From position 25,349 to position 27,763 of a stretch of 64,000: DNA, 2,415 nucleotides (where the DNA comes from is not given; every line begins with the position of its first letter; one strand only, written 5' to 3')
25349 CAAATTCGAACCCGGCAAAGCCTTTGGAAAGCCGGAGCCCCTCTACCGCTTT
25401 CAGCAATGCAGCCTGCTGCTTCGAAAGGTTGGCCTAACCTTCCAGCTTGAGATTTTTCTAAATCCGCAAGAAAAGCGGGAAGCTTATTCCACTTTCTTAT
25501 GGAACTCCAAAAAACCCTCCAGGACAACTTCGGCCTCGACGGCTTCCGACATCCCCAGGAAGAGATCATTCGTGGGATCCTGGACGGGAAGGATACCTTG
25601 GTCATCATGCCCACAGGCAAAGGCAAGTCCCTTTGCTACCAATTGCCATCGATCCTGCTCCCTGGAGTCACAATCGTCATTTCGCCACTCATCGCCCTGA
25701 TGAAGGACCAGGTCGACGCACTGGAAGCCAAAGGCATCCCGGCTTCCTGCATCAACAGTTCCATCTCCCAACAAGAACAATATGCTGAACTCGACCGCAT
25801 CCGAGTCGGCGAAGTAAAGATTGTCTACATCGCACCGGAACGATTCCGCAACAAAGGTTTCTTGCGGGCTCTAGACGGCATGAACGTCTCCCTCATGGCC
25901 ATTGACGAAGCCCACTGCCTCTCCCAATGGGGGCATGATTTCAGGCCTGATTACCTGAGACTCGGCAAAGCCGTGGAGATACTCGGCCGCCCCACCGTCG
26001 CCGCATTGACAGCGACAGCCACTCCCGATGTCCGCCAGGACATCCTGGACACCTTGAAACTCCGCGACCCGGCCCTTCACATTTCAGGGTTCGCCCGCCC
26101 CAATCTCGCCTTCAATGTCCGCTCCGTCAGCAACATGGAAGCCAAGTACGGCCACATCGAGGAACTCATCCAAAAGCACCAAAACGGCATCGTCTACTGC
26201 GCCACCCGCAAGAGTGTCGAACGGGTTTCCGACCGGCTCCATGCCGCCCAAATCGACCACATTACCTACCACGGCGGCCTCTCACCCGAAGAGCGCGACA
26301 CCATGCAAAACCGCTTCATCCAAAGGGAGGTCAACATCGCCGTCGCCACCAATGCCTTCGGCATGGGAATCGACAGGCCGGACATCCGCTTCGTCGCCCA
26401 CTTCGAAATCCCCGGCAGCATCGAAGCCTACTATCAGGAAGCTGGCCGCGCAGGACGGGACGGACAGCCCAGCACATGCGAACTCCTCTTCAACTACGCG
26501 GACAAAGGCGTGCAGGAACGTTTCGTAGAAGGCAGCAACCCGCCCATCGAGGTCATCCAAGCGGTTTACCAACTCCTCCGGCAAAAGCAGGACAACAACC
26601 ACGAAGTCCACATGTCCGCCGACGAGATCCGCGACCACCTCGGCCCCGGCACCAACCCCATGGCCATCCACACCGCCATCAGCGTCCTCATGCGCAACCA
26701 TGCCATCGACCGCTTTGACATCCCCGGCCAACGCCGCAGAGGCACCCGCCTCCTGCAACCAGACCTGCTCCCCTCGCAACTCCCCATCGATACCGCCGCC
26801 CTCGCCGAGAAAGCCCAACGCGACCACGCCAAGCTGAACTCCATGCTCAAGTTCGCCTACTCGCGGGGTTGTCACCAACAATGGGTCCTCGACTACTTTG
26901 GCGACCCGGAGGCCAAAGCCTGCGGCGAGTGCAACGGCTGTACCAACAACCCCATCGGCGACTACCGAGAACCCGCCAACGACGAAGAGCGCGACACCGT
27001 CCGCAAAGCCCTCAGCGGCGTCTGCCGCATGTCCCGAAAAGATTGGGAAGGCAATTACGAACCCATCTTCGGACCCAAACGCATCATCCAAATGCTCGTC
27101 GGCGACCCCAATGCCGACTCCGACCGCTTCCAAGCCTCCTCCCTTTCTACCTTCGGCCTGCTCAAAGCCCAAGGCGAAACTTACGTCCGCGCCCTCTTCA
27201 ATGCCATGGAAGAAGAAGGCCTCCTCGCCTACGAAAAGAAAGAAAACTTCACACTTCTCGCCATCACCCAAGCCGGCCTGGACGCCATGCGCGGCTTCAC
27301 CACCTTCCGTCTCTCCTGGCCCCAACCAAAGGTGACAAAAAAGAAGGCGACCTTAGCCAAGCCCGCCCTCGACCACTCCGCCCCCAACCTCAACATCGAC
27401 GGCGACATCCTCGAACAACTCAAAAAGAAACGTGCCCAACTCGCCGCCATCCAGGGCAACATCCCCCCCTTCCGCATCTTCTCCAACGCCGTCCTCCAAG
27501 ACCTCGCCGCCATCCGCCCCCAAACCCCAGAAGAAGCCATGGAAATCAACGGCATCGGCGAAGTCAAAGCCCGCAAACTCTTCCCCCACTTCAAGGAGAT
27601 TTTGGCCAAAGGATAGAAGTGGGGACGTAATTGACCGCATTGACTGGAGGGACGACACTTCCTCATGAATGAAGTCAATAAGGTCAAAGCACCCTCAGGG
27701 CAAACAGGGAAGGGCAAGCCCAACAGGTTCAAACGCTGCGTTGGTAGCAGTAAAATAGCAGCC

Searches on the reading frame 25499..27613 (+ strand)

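Call 66: search_protein_families(library=pfam, proteins=[window:25499-27613:+], max_evalue=0.0001)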
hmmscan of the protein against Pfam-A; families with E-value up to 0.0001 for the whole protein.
window:25499-27613:+ (705 aa): 5 families
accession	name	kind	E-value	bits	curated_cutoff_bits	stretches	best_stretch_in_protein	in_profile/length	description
PF00270.35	DEAD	-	2.8e-26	92.7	26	1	19-178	3-164/167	DEAD/DEAH box helicase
PF00271.37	Helicase_C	-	1.4e-24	86.9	23.5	1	216-322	2-110/110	Helicase conserved C-terminal domain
PF00570.28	HRDC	-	1.4e-14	54.2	23.8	1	636-698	3-64/68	HRDC domain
PF09382.16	RQC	-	6.9e-10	39.2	23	1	500-608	10-108/114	RQC domain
PF16124.10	RecQ_Zn_bind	-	1.2e-08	36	25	1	436-482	18-66/66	RecQ zinc-binding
